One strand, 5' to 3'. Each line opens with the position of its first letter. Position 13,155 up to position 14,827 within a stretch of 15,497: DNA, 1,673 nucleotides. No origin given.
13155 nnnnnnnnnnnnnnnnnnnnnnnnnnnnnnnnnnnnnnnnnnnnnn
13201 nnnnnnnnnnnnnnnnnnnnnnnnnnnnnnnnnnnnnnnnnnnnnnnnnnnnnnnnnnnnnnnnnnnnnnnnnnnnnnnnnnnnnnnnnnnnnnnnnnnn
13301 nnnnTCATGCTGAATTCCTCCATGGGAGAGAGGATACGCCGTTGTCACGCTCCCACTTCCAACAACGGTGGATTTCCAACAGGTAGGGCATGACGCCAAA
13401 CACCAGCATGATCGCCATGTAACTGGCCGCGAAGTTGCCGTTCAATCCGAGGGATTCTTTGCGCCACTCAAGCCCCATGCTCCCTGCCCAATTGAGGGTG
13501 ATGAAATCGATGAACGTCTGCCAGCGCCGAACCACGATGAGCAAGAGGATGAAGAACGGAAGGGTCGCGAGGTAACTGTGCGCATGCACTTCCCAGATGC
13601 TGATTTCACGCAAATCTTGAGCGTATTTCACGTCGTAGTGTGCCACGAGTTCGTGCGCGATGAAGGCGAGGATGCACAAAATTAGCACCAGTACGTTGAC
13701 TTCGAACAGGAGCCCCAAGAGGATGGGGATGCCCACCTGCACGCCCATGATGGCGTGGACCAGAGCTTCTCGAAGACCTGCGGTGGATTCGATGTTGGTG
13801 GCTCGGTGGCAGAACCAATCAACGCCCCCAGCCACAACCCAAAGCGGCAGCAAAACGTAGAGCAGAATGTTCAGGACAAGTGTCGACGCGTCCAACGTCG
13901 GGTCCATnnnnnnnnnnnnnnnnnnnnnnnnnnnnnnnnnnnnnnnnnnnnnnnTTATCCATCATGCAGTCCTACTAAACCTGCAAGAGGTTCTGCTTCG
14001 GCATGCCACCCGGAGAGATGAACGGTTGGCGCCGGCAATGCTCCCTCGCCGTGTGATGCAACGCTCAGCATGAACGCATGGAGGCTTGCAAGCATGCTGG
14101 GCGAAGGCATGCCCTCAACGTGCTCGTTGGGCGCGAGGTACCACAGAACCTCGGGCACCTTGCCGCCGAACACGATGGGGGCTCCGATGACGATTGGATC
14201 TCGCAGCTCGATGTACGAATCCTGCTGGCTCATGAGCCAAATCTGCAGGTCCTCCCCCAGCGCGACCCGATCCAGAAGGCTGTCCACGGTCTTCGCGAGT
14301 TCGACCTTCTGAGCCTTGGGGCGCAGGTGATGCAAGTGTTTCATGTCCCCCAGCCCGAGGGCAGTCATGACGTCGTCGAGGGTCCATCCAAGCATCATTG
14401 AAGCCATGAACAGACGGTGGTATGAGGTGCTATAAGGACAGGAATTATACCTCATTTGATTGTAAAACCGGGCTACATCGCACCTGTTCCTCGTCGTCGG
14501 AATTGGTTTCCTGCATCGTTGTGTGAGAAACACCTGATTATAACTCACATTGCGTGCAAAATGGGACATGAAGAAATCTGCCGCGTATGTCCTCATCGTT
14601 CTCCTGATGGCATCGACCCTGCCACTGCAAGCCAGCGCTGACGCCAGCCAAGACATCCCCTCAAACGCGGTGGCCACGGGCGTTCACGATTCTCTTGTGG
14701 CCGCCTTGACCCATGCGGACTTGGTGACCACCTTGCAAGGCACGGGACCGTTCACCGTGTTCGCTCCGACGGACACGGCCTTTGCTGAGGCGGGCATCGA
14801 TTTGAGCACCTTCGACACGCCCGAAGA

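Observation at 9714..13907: Orphan five-gene operon: His-rich membrane protein, KAS III, heme-oxygenase-like di-iron oxidase, unknown protein, Delta9-type desaturase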

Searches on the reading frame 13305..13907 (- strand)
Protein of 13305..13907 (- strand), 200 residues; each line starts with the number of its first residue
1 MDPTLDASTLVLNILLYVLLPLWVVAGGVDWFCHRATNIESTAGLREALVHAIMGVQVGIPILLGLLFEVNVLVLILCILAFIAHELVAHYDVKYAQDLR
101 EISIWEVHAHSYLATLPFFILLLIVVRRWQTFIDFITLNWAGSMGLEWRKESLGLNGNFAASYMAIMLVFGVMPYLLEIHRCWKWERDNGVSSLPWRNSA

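Call 4: search_protein_families(library=pfam, proteins=[window:13305-13907:-], max_evalue=0.1)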
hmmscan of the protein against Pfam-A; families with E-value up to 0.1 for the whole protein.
window:13305-13907:- (200 aa): 0 families

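Call 5: search_protein_families(library=ncbifam, proteins=[window:13305-13907:-], max_evalue=0.1)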
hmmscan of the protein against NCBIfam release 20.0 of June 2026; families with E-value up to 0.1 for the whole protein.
window:13305-13907:- (200 aa): 0 families

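Call 28: find_homologous_proteins(query=window:13305-13907:-, max_evalue=0.001)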
Query window:13305-13907:- (200 aa): 99 proteins with E <= 0.001 among 339 candidates.
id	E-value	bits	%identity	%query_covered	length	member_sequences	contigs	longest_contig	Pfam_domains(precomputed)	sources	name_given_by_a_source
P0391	3.3e-121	421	93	100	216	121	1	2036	-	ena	-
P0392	1.6e-117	409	88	100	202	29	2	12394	-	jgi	-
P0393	3.0e-108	379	83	100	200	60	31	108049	-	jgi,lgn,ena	jgi:hypothetical protein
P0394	8.9e-108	377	82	100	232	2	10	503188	-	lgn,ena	-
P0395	8.9e-108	377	82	100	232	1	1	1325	-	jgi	jgi:hypothetical protein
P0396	1.0e-89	318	70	100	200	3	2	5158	-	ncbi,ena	-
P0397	2.5e-89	317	69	100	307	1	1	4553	-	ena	-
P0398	4.6e-88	313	68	100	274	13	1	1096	-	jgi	-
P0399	2.4e-78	281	63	93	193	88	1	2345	-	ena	-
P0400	7.0e-78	279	63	93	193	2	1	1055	-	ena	-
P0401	1.0e-76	276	62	93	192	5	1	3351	-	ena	-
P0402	2.0e-76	275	62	93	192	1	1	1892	-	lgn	-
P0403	7.6e-76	273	62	93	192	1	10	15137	-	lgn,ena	-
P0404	1.9e-75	271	61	93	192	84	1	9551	-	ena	-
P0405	2.3e-75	271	61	94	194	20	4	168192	-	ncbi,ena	-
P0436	4.5e-58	215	55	90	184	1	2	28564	-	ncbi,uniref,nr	ncbi:hypothetical protein [Endozoicomonas arenosclerae]|uniref:hypothetical protein n=1 Tax=Endozoic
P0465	2.2e-53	199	52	90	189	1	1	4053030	-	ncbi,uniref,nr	ncbi:diguanylate cyclase [Halomonas beimenensis]|uniref:Diguanylate cyclase n=1 Tax=Halomonas beimen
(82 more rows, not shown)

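Call 29: find_encoding_contigs(protein=P0465, flank=10000, max_places=2)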
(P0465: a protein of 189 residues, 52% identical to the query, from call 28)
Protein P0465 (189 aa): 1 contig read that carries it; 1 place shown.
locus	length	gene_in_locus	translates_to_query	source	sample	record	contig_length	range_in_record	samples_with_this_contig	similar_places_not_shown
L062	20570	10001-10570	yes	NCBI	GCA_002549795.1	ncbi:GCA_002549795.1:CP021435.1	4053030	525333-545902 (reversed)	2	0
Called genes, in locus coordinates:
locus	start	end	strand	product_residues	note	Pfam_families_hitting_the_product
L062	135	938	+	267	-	PF00563:EAL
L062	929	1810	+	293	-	PF00989:PAS, PF08448:PAS_4, PF13188:PAS_8 (weak), PF13426:PAS_9, PF08447:PAS_3, PF00990:GGDEF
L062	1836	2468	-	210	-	PF01370:Epimerase, PF05368:NmrA, PF13460:NAD_binding_10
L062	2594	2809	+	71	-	PF12843:QSregVF_b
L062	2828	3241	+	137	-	PF00472:RF-1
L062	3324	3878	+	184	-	PF02525:Flavodoxin_2 (weak), PF03358:FMN_red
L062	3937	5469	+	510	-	PF00355:Rieske, PF13806:Rieske_2 (weak), PF01266:DAO (faint), PF07992:Pyr_redox_2, PF13241:NAD_binding_7 (faint), PF13738:Pyr_redox_3, PF00070:Pyr_redox, PF14759:Reductase_C (weak), +1 more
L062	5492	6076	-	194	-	PF00583:Acetyltransf_1, PF13508:Acetyltransf_7, PF08445:FR47, PF13673:Acetyltransf_10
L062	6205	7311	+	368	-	PF02812:ELFV_dehydrog_N, PF00208:ELFV_dehydrog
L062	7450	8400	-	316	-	PF13011:LZ_Tnp_IS481, PF13384:HTH_23, PF13518:HTH_28, PF13551:HTH_29, PF06056:Terminase_5 (weak), PF13565:HTH_32, PF00665:rve, PF13683:rve_3, +4 more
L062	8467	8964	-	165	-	-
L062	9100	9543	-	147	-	-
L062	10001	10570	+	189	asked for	-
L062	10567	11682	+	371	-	PF08541:ACP_syn_III_C (weak)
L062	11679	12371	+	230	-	-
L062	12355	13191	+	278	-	PF22523:DUF6999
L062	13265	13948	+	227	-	-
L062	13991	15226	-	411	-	PF11902:DUF3422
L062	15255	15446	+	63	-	-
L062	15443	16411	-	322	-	PF01544:CorA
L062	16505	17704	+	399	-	PF02417:Chromate_transp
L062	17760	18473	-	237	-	PF12119:DUF3581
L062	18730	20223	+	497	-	PF03600:CitMHS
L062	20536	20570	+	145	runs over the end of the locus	-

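Call 30: find_encoding_contigs(protein=P0436, flank=10000, max_places=2)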
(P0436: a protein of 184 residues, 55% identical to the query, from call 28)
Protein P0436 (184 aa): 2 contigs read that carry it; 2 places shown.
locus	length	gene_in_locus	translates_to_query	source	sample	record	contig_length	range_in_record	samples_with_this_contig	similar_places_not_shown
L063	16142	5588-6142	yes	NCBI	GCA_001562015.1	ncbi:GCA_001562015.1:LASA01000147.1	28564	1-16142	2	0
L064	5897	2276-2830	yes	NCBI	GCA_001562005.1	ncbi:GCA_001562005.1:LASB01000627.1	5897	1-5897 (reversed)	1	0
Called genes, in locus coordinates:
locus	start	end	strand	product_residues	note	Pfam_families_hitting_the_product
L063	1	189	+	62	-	?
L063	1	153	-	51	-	PF14319:Zn_Tnp_IS91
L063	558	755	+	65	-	-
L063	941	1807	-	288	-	PF00248:Aldo_ket_red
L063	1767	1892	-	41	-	-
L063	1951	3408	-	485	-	PF01966:HD (weak), PF13286:HD_assoc (faint)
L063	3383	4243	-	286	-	-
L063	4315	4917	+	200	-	PF00583:Acetyltransf_1, PF13508:Acetyltransf_7 (weak)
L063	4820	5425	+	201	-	-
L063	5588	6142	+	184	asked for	-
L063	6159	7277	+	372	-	PF08545:ACP_syn_III (weak), PF08541:ACP_syn_III_C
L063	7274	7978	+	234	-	-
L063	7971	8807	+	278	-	PF22523:DUF6999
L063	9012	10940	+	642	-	-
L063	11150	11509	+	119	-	-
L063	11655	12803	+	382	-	-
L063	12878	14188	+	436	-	-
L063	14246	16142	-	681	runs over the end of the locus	PF00724:Oxidored_FMN, PF00070:Pyr_redox (faint), PF03486:HI0933_like (faint), PF07992:Pyr_redox_2, PF13450:NAD_binding_8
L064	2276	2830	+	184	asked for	-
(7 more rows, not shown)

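Call 40: predict_structure(alignment_id=A3)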
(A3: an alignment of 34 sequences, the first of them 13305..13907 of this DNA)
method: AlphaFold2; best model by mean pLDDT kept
length: 200 residues; sequences in the alignment: 34
mean_pLDDT: 92.7   pTM: 0.85
mean pLDDT of the five models: 92.7, 92.3, 92.1, 91.2, 90.4
residues with pLDDT >= 90: 173; 70-90: 21; 50-70: 5; < 50: 1
segments of 3 or more residues with pLDDT < 50: none
pLDDT, mean of each block of 10 residues (from residue 1): 74 94 94 96 96 95 95 98 96 93 92 94 97 98 95 83 92 96 97 80
secondary structure, 60 per line:
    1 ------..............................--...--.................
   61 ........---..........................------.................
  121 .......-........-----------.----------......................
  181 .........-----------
elements in order: H7-36 H44-67 H72-97 H104-127 H129-136 H159-189
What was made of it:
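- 13305..13907 (-): g1: 200-aa predicted five-helix membrane protein of an uncatalogued family. Probable metal-binding protein; function unknown. AF2 model pLDDT 92.7 with five long helices (call 40).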

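Call 43: fold_search(model_id=the predicted structure, library=pdb)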
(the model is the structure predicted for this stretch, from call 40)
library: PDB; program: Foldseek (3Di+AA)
matches with E <= 10: 53; with E <= 0.001: 0
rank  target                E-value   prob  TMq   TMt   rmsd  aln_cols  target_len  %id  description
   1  3v5u                  1.8e+00  0.06  0.19  0.15  16.9       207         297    8  Structure of Sodium/Calcium Exchanger from Methanocaldococcus jannaschii DSM 2661 (released 2012-02-22)
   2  8g5g_A                2.4e+00  0.04  0.15  0.11  15.4       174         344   13  Native GABA-A receptor from the mouse brain, meta-alpha1-alpha3-beta2-gamma2 subtype, in complex with GABA, Zolpidem,  (released 2023-09-20)
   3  7qn5_A                3.3e+00  0.09  0.25  0.17  14.7       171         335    9  Cryo-EM structure of human full-length extrasynaptic alpha4beta3delta GABA(A)R in complex with nanobody Nb25 (released 2022-04-13)
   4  5hxc                  3.3e+00  0.04  0.21  0.17  16.1       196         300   11  Structural mechanisms of extracellular ion exchange and induced binding-site occlusion in the sodium-calcium exchanger N (released 2016-05-11)
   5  8hdp_R                3.7e+00  0.05  0.26  0.21  17.3       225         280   16  Structure of A2BR bound to endogenous agonists adenosine (released 2023-01-18)
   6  9eqg_C                3.8e+00  0.07  0.22  0.15  14.4       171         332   10  CryoEM structure of human full-length alpha1beta3gamma2L GABA(A)R in complex with GABA and puerarin (released 2024-09-18)
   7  5hxr                  4.1e+00  0.03  0.19  0.16  16.1       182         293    8  Structural mechanisms of extracellular ion exchange and induced binding-site occlusion in the sodium-calcium exchanger N (released 2016-05-11)
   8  9faj_C                4.3e+00  0.06  0.22  0.14  15.3       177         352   10  CryoEM structure of human full-length alpha1beta3gamma2 GABA(A) receptor in complex with GARLH4, the TMD of Neuroligin (released 2025-07-02)
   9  5hwx                  4.3e+00  0.03  0.19  0.14  15.2       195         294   10  Structural mechanisms of extracellular ion exchange and induced binding-site occlusion in the sodium-calcium exchanger N (released 2016-05-11)
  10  7t0z_E                4.5e+00  0.08  0.24  0.16  15.2       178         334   11  Complex of GABA-A synaptic receptor with autoimmune antibody Fab175 (released 2022-07-13)
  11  8g5f_C                4.5e+00  0.03  0.16  0.11  15.4       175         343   10  Native GABA-A receptor from the mouse brain, ortho-alpha1-alpha3-beta2-gamma2 subtype, in complex with GABA and allopr (released 2023-09-20)
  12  6i53_D                4.7e+00  0.08  0.26  0.17  11.7       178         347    8  Cryo-EM structure of the human synaptic alpha1-beta3-gamma2 GABAA receptor in complex with Megabody38 in a lipid nanod (released 2019-01-02)
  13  9crs_E                4.7e+00  0.07  0.22  0.16  14.7       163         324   11  Native human GABAA receptor of beta2-alpha1-beta2-alpha1-gamma2 assembly (released 2025-01-22)
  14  8foi_D                4.7e+00  0.06  0.20  0.14  13.7       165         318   13  Native GABA-A receptor from the mouse brain, alpha1-beta2-gamma2 subtype, in complex with GABA and allopregnanolone (released 2023-09-20)
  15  8g5g_C                4.7e+00  0.06  0.22  0.14  15.0       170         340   12  Native GABA-A receptor from the mouse brain, meta-alpha1-alpha3-beta2-gamma2 subtype, in complex with GABA, Zolpidem,  (released 2023-09-20)
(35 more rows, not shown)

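Call 50: search_protein_families(library=pfam, proteins=[L062:13265-13948:+, L063:9012-10940:+], max_evalue=0.01)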
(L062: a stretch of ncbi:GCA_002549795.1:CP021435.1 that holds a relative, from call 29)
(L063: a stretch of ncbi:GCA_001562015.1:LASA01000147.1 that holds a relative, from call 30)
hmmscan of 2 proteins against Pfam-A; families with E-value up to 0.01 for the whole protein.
L062:13265-13948:+ (227 aa): 1 family
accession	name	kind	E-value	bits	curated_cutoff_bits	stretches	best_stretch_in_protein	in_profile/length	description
PF07495.19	Y_Y_Y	-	0.0012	19.1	26.6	1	105-148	18-59/65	Y_Y_Y domain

L063:9012-10940:+ (642 aa): 3 families
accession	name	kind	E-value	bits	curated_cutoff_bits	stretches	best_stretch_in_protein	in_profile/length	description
PF01131.25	Topoisom_bac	-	5.1e-114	381.9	35.1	1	158-595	6-410/411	DNA topoisomerase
PF01751.28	Toprim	-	1.6e-13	51.1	23.1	1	3-133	2-92/96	Toprim domain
PF12486.13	VasL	-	0.0061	17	27.3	0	564-617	31-87/147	Type VI secretion system, EvfB, or VasL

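Call 86: search_protein_families(library=pfam, alignment_id=A3, max_evalue=1)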
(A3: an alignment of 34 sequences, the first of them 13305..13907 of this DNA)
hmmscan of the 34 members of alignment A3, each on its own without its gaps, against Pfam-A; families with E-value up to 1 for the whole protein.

A. member 1, window:13305-13907:- (200 aa): 1 family
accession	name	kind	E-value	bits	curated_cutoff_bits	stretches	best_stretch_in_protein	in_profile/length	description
PF15482.11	CCER1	-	0.1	12.8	27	1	136-193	77-131/215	Coiled-coil domain-containing glutamate-rich protein family 1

B. families by the number of members that match (of 34 scanned): 10 families
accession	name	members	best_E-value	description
PF13161.12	DUF3996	3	0.097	Protein of unknown function (DUF3996)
PF09446.15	VMA21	1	0.001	VMA21-like domain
PF18800.6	Atthog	1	0.043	Attenuator of Hedgehog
PF16078.10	2-oxogl_dehyd_N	1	0.055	2-oxoglutarate dehydrogenase N-terminus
PF15482.11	CCER1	1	0.1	Coiled-coil domain-containing glutamate-rich protein family 1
PF14348.11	DUF4400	1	0.23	Domain of unknown function (DUF4400)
PF20428.3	Sey1_3HB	1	0.24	Sey1 three-helix bundle domain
PF01003.24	Flavi_capsid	1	0.24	Flavivirus capsid protein C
PF12420.13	DUF3671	1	0.4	Fam-L, Fam-M like protein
PF15190.11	TMEM251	1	0.43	Transmembrane protein 251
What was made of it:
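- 13305..13907 (-): No Pfam or NCBIfam hit for it or for any of 34 family members (calls 4, 5, 86).
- Tried and rejected: No Pfam match for any of 34 members (call 86).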

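Call 96: search_dna_similar(query=L062:12355-13191:+, collection=plasmids, mode=protein, max_evalue=0.00001, max_rows=15)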
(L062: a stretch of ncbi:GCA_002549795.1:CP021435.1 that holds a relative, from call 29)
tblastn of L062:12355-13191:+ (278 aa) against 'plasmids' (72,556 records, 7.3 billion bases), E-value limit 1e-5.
Records with a match: 2; places in all: 2; records where one place covers at least 80% of the query: 1.
Best place of each record, by identity: 60-80% 1; <60% 1.
By first word of the organism name: Pseudoalteromonas 1; Nostoc 1.
By predicted mobility (MOB-suite, as given by PLSDB): non-mobilizable 1; conjugative 1.
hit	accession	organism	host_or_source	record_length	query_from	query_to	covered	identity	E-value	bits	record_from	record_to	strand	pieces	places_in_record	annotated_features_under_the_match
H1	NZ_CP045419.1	Pseudoalteromonas sp. THAF3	pure culture,Surface of a polyethylene ...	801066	6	275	97%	65.9%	3e-100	328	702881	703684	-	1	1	hypothetical protein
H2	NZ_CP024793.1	Nostoc flagelliforme CCNUN1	cell culture,desert soil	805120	1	142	51%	40.3%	4e-14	79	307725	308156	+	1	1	none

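Call 97: get_annotated_region(hit=H1, flank=7000)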
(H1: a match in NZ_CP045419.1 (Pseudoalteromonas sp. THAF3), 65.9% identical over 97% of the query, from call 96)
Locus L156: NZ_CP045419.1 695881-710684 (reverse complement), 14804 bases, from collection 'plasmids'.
description: Pseudoalteromonas sp. THAF3 plasmid pTHAF3_a, complete sequence
organism: Pseudoalteromonas sp. THAF3 (NCBI taxid 2587843)
taxonomy: Bacteria; Pseudomonadota; Gammaproteobacteria; Alteromonadales; Pseudoalteromonadaceae; Pseudoalteromonas; Pseudoalteromonas sp. THAF3
host: -; source: pure culture,Surface of a polyethylene microplastic particle present in tank 6 of a marine aquarium ...; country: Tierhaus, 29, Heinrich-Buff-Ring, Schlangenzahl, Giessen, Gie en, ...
typing (MOB-suite, as given by PLSDB): non-mobilizable
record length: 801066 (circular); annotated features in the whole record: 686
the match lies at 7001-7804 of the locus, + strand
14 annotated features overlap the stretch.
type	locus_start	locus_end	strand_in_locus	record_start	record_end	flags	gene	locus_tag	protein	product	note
CDS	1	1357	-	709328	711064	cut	-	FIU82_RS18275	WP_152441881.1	methyltransferase domain-containing protein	-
CDS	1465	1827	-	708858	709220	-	-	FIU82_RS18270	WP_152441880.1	hypothetical protein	-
CDS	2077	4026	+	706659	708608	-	-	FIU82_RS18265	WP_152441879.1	sensor domain-containing diguanylate cyclase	GO:0009966 - regulation of signal transduction [Evidence IEA]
CDS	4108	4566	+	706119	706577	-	nudB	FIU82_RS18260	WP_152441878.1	dihydroneopterin triphosphate diphosphatase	GO:0046656 - folic acid biosynthetic process [Evidence IEA]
CDS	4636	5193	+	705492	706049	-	-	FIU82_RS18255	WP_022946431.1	hypothetical protein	-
CDS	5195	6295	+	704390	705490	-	-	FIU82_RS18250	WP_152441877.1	beta-ketoacyl-ACP synthase III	-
CDS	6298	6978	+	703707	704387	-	-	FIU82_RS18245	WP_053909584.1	iron-containing redox enzyme family protein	-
CDS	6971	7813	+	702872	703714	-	-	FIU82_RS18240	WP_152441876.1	hypothetical protein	-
CDS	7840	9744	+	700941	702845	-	-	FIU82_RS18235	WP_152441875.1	hypothetical protein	-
CDS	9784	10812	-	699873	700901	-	-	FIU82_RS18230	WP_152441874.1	NADP-dependent oxidoreductase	-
CDS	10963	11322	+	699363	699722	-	-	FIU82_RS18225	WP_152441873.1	MerC domain-containing protein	-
CDS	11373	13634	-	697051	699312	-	-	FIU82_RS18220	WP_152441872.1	TonB-dependent receptor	-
CDS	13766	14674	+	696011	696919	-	-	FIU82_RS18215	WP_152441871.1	histone deacetylase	-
CDS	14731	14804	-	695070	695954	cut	cyoE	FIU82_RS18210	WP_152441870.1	heme o synthase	GO:0048034 - heme O biosynthetic process [Evidence IEA]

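Call 98: get_annotated_region(hit=H2, flank=7000)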
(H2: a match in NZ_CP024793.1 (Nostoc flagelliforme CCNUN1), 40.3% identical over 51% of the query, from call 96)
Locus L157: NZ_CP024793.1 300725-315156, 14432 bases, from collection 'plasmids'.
description: Nostoc flagelliforme CCNUN1 plasmid pNFSY08, complete sequence
organism: Nostoc flagelliforme CCNUN1 (NCBI taxid 2038116)
taxonomy: Bacteria; Cyanobacteriota; Cyanophyceae; Nostocales; Nostocaceae; Nostoc; Nostoc flagelliforme; Nostoc flagelliforme CCNUN1
host: -; source: cell culture,desert soil; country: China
typing (MOB-suite, as given by PLSDB): conjugative; replicon rep_cluster_317; relaxase MOBP,MOBV,MOBV; mating-pair formation MPF_T
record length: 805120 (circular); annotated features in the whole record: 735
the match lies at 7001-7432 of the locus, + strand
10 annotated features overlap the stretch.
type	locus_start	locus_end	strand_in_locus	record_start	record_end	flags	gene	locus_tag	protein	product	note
CDS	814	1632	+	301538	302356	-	-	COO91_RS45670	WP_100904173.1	hypothetical protein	-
CDS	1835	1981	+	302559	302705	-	-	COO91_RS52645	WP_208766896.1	hypothetical protein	-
CDS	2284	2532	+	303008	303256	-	-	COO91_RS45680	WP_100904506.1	hypothetical protein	-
CDS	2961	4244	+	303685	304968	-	-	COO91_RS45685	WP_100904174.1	cytochrome P450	-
CDS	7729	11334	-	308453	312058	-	-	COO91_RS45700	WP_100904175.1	plasmid replication protein, CyRepA1 family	-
CDS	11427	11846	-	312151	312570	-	-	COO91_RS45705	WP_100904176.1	hypothetical protein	-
CDS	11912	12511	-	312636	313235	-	-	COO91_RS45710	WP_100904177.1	alpha-ketoglutarate-dependent dioxygenase AlkB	-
CDS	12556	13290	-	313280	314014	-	-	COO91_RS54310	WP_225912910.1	BRO family protein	-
CDS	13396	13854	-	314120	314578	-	-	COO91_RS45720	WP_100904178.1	DUF1392 domain-containing protein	-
CDS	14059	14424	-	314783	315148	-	-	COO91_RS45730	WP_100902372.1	four helix bundle protein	-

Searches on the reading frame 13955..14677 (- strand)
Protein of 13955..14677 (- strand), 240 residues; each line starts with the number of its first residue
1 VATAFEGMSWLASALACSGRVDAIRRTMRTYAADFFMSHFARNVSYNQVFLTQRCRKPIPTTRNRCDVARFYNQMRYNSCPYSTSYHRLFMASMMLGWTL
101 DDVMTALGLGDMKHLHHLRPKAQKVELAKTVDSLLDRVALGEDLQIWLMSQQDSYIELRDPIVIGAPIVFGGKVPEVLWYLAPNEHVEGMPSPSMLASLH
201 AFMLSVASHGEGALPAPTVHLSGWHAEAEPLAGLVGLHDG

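Call 4: search_protein_families(library=pfam, proteins=[window:13955-14677:-], max_evalue=0.1)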
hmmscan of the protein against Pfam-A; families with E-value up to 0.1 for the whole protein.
window:13955-14677:- (240 aa): 0 families

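Call 5: search_protein_families(library=ncbifam, proteins=[window:13955-14677:-], max_evalue=0.1)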
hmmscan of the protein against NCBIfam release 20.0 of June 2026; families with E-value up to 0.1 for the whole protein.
window:13955-14677:- (240 aa): 0 families
